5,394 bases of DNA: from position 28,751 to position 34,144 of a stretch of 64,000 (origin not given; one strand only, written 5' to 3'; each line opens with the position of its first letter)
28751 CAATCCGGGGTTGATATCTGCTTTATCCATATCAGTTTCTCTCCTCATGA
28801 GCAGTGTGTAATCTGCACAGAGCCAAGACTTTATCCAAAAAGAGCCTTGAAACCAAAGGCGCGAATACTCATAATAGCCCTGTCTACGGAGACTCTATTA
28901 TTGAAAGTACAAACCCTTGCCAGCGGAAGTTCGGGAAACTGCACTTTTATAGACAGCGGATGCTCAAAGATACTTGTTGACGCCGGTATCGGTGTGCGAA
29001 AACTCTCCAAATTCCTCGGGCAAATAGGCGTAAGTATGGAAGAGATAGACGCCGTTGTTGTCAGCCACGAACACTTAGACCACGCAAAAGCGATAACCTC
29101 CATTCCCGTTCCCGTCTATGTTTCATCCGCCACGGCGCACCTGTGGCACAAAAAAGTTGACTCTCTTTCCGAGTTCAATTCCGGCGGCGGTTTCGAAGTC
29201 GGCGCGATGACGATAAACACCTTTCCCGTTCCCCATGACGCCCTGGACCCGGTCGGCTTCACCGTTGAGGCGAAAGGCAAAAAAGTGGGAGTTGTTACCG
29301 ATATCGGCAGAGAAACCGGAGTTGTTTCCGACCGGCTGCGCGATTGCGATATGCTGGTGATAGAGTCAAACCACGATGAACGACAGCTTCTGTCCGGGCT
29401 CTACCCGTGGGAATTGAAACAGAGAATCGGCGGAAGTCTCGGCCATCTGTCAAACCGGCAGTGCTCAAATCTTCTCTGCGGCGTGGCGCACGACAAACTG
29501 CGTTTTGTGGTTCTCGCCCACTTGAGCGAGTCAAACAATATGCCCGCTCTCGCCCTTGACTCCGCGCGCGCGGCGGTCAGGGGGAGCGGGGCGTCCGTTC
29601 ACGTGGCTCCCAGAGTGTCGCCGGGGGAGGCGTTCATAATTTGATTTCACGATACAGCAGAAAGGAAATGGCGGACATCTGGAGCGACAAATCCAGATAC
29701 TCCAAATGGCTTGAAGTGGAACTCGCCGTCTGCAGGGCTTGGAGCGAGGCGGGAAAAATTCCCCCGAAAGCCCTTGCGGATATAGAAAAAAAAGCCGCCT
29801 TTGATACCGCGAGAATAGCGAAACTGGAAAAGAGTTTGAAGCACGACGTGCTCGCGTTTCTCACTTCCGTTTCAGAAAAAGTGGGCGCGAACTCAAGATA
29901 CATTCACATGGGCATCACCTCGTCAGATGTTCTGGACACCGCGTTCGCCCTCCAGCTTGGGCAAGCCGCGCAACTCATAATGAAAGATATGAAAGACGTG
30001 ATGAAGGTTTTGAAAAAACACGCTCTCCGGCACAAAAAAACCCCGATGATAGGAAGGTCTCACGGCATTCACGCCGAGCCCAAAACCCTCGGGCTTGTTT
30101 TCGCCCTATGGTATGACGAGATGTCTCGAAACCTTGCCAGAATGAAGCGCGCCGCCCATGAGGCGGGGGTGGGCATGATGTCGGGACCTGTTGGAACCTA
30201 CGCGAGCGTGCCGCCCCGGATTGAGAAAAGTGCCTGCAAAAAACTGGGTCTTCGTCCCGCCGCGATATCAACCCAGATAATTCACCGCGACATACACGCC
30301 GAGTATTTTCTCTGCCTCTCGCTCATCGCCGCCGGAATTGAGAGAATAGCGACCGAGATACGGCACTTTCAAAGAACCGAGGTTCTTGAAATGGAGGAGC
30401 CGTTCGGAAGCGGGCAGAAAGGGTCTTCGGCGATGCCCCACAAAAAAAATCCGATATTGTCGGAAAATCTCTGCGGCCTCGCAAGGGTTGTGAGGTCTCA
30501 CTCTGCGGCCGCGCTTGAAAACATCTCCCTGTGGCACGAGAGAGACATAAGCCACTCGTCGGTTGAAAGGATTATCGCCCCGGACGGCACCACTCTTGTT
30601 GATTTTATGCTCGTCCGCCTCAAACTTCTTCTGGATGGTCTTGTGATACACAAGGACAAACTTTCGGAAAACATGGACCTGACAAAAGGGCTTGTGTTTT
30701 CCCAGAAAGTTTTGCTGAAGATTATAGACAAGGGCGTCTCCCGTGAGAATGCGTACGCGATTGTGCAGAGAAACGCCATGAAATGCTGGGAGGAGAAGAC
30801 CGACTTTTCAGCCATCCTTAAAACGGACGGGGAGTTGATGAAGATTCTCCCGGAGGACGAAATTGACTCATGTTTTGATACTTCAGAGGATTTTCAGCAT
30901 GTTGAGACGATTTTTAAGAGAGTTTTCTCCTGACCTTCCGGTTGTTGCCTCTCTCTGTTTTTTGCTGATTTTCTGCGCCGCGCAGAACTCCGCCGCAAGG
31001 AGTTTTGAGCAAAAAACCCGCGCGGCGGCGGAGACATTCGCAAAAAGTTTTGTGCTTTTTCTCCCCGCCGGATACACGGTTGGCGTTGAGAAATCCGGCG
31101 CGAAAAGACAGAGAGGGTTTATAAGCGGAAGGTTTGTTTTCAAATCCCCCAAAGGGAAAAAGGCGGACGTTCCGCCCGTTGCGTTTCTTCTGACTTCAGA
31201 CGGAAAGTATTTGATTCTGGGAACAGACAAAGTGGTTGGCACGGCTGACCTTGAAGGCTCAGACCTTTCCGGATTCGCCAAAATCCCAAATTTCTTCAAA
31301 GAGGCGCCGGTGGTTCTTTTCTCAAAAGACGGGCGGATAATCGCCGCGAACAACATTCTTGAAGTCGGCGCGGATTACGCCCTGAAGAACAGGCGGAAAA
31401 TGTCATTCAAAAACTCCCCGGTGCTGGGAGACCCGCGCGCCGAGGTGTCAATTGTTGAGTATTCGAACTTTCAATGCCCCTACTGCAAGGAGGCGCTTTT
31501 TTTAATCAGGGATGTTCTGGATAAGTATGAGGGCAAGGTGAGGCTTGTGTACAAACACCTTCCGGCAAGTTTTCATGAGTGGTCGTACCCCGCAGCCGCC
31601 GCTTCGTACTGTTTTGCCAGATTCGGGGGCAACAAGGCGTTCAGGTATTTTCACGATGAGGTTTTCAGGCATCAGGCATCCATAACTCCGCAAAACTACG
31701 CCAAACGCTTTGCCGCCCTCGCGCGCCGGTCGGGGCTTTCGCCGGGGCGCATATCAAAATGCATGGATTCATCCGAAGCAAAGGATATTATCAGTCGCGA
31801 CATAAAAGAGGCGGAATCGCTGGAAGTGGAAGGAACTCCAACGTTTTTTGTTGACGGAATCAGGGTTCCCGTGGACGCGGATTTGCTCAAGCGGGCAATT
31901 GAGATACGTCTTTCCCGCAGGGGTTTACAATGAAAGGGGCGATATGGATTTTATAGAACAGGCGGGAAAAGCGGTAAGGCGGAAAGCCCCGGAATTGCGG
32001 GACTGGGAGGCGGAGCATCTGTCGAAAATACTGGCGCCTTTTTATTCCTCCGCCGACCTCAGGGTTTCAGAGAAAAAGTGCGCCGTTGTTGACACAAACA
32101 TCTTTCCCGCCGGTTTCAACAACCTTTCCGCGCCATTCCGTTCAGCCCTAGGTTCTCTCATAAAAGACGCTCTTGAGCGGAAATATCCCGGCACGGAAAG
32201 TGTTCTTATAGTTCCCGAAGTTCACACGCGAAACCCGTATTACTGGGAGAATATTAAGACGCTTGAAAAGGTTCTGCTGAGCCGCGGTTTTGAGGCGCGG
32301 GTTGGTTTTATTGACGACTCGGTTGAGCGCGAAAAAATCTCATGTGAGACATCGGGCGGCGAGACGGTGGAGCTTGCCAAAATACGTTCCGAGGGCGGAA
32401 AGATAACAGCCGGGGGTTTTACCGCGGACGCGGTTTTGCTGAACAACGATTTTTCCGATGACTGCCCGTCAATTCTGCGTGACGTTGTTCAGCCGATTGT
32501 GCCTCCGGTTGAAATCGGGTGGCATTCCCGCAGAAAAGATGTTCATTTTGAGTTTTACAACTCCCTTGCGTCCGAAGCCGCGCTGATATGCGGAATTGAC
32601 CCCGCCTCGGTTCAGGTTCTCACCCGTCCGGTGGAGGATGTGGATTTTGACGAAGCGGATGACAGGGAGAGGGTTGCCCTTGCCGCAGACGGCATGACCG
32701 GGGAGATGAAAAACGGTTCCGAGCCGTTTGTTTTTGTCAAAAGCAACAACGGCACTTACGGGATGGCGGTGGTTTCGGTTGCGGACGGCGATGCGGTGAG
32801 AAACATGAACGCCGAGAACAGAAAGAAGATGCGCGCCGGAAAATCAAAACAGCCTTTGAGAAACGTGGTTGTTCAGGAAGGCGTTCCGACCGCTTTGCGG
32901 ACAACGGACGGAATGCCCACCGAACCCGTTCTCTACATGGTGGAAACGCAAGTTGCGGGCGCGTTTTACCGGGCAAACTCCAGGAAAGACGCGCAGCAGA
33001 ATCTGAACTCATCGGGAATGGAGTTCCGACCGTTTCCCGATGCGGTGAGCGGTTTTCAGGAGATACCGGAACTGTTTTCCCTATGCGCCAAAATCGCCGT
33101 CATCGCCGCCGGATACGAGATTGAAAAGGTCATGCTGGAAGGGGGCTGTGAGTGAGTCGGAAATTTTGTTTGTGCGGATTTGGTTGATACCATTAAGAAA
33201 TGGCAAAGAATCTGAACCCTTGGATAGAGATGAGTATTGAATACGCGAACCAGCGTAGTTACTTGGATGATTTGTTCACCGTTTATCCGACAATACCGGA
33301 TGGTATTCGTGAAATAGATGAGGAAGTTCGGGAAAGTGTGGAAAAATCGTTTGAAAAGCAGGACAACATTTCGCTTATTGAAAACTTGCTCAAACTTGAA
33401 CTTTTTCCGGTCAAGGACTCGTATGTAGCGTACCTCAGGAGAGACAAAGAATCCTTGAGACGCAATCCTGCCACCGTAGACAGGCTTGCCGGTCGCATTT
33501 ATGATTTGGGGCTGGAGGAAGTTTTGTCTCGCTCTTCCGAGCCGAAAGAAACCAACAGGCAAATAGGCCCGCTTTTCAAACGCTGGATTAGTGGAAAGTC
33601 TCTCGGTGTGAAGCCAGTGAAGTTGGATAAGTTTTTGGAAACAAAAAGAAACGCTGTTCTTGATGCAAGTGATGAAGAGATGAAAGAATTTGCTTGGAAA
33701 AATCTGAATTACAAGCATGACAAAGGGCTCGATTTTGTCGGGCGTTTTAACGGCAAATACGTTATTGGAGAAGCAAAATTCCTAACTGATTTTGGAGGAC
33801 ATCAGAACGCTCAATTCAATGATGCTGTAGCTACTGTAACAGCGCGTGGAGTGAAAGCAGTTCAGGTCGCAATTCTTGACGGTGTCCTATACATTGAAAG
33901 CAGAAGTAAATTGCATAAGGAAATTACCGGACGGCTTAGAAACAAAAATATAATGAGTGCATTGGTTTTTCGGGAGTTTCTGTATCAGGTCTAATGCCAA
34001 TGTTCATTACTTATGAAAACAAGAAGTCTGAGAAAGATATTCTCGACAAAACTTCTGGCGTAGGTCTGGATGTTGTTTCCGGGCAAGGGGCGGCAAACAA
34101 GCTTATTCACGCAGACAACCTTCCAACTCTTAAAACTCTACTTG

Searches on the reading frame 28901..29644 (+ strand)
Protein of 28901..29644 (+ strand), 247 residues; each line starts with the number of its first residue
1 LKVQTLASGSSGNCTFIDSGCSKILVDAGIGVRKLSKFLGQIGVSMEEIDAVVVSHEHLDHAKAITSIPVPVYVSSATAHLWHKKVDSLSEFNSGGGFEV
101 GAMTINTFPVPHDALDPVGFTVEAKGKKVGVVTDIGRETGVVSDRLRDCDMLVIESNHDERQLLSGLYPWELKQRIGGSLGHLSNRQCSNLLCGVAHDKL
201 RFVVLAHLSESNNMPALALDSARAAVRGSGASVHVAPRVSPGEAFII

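Call 50: find_encoding_contigs(protein=window:28901-29641:+, flank=6000, max_places=10)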
Protein seq(247 aa) (247 aa): 1 contig read that carries it; 1 place shown.
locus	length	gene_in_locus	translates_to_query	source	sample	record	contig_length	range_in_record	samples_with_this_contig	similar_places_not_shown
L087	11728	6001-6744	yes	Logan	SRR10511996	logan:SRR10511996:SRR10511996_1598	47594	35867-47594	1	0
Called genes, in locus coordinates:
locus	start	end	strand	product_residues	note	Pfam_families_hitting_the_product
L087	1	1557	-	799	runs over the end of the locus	PF13567:DUF4131, PF03772:Competence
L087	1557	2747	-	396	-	PF01128:IspD, PF12804:NTP_transf_3, PF02542:YgbB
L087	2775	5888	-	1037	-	PF25794:SACS, PF13020:NOV_C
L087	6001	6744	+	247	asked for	PF00753:Lactamase_B, PF23023:Anti-Pycsar_Apyc1 (weak), PF12706:Lactamase_B_2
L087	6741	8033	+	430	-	PF00206:Lyase_1, PF10397:ADSL_C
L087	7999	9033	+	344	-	PF13462:Thioredoxin_4, PF01323:DSBA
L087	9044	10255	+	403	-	PF08886:GshA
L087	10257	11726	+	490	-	?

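Call 64: search_protein_families(library=pfam, proteins=[window:28901-29644:+], max_evalue=0.001)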
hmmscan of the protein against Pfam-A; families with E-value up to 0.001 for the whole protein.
window:28901-29644:+ (247 aa): 3 families
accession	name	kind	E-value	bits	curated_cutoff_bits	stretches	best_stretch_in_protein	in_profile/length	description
PF12706.13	Lactamase_B_2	-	9.6e-18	64.9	27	1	23-193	2-188/200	Beta-lactamase superfamily domain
PF00753.33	Lactamase_B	-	6.9e-11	42.9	22.7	1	10-144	4-159/196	Metallo-beta-lactamase superfamily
PF13483.12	Lactamase_B_3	-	4.2e-05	24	24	1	13-116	8-86/160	Beta-lactamase superfamily domain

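Call 65: search_protein_families(library=padloc, proteins=[window:28901-29644:+], max_evalue=0.001)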
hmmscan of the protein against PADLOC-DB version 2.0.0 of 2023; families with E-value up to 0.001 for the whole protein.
window:28901-29644:+ (247 aa): 2 families
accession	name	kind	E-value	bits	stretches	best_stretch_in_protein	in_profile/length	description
PDLC03805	RTasMBL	-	7.1e-06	23.4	1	1-67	1-66/322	DRT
PDLC03854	LmuA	-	0.00027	18.2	1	11-67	12-75/345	-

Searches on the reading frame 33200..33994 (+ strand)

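Call 64: search_protein_families(library=pfam, proteins=[window:33200-33994:+], max_evalue=0.001)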
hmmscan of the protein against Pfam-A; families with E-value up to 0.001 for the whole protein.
window:33200-33994:+ (264 aa): 1 family
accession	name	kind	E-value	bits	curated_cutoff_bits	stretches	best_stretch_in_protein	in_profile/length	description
PF06300.18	Tsp45I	-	3.1e-118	394.5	25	1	6-263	1-259/260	Tsp45I type II restriction enzyme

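Call 65: search_protein_families(library=padloc, proteins=[window:33200-33994:+], max_evalue=0.001)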
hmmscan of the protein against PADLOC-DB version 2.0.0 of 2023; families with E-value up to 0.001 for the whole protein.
window:33200-33994:+ (264 aa): 2 families
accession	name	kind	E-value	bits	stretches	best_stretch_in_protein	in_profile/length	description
PDLC03495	REase_II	-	5.5e-118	391.2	1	6-264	2-260/260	Type II restriction enzyme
PDLC03578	REase_II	-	1.3e-13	49.1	1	85-132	114-161/332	Type II restriction enzyme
